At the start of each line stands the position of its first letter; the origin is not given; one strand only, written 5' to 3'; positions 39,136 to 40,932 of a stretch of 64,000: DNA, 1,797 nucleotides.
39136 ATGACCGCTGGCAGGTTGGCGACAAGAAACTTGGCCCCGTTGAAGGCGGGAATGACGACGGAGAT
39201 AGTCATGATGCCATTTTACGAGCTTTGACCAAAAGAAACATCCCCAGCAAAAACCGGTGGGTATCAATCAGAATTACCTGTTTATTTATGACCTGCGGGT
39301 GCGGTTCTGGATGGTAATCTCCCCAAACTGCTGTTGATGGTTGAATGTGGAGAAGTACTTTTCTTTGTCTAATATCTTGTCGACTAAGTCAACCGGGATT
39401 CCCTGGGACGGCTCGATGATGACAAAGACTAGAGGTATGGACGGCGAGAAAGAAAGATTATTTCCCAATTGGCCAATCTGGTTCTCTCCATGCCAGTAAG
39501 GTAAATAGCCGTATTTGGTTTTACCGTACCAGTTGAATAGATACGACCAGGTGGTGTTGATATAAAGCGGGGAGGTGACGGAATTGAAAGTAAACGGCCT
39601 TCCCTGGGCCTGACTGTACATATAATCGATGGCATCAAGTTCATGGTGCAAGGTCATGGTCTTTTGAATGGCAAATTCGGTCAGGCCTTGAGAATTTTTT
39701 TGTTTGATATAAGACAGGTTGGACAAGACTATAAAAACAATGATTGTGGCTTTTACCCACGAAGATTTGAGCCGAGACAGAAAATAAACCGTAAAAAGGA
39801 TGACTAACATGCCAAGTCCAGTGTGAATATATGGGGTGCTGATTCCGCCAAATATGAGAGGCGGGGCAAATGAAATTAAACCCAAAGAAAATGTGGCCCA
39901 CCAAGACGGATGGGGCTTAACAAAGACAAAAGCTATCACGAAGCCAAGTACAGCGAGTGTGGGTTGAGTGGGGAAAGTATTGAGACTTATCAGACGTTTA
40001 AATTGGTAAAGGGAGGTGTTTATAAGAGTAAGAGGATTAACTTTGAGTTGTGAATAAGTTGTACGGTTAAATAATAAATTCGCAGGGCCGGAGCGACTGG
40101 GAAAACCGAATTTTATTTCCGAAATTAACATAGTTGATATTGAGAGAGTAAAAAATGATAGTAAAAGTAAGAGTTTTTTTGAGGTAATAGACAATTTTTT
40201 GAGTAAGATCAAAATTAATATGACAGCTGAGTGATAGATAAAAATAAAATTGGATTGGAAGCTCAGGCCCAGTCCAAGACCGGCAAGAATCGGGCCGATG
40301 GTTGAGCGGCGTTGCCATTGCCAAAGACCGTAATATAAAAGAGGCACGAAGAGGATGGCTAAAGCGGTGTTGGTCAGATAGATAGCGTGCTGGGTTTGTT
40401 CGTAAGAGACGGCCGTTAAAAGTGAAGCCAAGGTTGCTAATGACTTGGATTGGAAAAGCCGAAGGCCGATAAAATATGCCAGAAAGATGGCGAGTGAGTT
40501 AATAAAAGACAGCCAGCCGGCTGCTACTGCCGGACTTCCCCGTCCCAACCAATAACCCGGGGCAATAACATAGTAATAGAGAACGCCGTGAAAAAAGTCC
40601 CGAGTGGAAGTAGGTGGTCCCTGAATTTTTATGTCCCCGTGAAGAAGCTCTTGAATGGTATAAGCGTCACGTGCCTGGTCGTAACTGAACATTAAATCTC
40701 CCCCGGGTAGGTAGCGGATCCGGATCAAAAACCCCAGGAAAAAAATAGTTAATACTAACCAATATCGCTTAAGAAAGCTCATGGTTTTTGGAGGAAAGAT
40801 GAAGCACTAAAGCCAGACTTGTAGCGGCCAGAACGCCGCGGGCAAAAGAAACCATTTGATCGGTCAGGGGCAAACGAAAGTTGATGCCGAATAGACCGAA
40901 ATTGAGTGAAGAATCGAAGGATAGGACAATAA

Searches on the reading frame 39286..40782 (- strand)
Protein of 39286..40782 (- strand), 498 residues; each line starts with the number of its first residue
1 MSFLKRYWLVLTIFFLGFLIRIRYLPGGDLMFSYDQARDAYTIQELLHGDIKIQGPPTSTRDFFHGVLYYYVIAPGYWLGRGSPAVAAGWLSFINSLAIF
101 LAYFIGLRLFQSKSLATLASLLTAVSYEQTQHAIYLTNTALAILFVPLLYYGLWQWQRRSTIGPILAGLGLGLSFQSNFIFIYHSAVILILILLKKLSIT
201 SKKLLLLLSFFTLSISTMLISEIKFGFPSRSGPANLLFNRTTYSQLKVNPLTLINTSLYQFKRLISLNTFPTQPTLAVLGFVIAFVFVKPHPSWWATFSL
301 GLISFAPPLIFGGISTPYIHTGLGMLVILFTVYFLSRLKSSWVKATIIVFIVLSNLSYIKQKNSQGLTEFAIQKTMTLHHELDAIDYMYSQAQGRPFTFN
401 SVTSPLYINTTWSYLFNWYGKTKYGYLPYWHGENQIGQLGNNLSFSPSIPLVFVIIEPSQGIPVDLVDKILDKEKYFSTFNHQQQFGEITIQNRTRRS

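Call 3: search_protein_families(library=pfam, proteins=[window:39286-40782:-], max_evalue=1)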
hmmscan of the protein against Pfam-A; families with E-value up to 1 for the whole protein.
window:39286-40782:- (498 aa): 2 families
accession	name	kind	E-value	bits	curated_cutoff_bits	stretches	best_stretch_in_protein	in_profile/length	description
PF13231.12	PMT_2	-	0.0071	17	26.1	1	67-218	4-157/160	Dolichyl-phosphate-mannose-protein mannosyltransferase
PF22503.1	DUF6992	-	0.053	14.2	27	1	106-183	45-120/122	Family of unknown function (DUF6992)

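Call 4: search_protein_families(library=ncbifam, proteins=[window:39286-40782:-], max_evalue=1)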
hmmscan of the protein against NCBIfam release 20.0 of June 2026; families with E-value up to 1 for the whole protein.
window:39286-40782:- (498 aa): 0 families

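Call 57: find_homologous_proteins(query=window:39286-40782:-)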
Query window:39286-40782:- (498 aa): 293 proteins with E <= 0.001 among 8000 candidates; the best 120 are listed.
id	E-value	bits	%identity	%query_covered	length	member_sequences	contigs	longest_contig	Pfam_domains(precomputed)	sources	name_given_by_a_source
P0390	0.0e+0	1081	98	100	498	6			-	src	-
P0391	4.0e-266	901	80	100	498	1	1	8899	-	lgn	-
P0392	2.1e-265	899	80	100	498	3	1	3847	-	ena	-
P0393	5.8e-256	868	76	100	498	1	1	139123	-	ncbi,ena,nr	ncbi:MAG: Uncharacterized protein G01um101416_122 [Microgenomates group bacterium Gr01-1014_16]|nr:M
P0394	4.6e-255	865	78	99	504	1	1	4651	-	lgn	-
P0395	1.2e-220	751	78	87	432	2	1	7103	-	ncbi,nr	ncbi:hypothetical protein HYS82_03265 [Candidatus Amesbacteria bacterium]|nr:hypothetical protein [C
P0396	1.4e-198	679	65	94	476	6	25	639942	-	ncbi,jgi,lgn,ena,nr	ncbi:MAG TPA: hypothetical protein VJ327_07730 [Patescibacteria group bacterium]|nr:hypothetical pro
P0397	2.7e-198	678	64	94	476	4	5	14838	-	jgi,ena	-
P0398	6.1e-179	614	55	99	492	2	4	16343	-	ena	-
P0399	1.6e-168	580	55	99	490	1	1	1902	-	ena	-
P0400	1.7e-164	566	53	99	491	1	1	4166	-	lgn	-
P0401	7.6e-154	531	52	99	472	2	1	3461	-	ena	-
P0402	1.2e-151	524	49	98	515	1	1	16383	-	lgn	-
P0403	2.7e-151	523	52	99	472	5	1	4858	-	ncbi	-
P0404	6.2e-149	515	51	99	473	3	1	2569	-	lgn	-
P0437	8.2e-102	359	40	95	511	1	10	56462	PF13231.13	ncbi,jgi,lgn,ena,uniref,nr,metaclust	ncbi:hypothetical protein A2V56_00065 [Candidatus Woesebacteria bacterium RBG_19FT_COMBO_42_9]|unire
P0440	2.8e-101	358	39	98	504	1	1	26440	PF02366.25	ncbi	-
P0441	3.3e-101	357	40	99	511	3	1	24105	PF13231.13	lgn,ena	-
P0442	3.5e-101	357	40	99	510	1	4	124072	PF13231.13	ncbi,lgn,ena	-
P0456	2.7e-98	348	40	98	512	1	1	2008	PF13231.13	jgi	jgi:Dolichyl-phosphate-mannose-protein mannosyltransferase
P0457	3.1e-98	348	39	98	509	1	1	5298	PF13231.13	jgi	-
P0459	6.0e-98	347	38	97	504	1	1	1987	PF02366.25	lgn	-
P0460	2.4e-97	345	38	97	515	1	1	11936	PF02366.25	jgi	jgi:4-amino-4-deoxy-L-arabinose transferase-like glycosyltransferase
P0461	4.5e-97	344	39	99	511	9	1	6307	PF13231.13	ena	-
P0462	8.6e-97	343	38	99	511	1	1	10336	PF13231.13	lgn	-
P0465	1.6e-96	342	39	98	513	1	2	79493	PF13231.13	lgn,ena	-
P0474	2.9e-94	335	38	96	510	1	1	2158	PF13231.13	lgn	-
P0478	1.7e-93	332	39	95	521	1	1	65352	PF13231.13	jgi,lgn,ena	-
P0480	1.9e-93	332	39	100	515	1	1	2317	PF13231.13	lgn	-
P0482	3.4e-93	331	38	99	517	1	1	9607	PF13231.13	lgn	-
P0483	7.3e-93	330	38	99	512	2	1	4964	PF13231.13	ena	-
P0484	9.2e-93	330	38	96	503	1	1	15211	PF02366.25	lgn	-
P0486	1.0e-92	329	36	100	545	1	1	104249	PF13231.13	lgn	-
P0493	1.5e-91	326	37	99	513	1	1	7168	PF13231.13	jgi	jgi:4-amino-4-deoxy-L-arabinose transferase-like glycosyltransferase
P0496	1.4e-90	322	38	98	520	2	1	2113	PF13231.13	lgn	-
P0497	2.2e-90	322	37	99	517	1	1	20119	PF13231.13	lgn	-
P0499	7.2e-90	320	37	99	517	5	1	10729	PF13231.13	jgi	jgi:4-amino-4-deoxy-L-arabinose transferase-like glycosyltransferase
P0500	8.3e-90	320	38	98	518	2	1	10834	PF13231.13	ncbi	-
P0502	5.2e-89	317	38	99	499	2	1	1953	PF13231.13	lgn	-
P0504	1.3e-88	316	38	96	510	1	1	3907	PF13231.13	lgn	-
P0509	5.0e-87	311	38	98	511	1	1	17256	PF13231.13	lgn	-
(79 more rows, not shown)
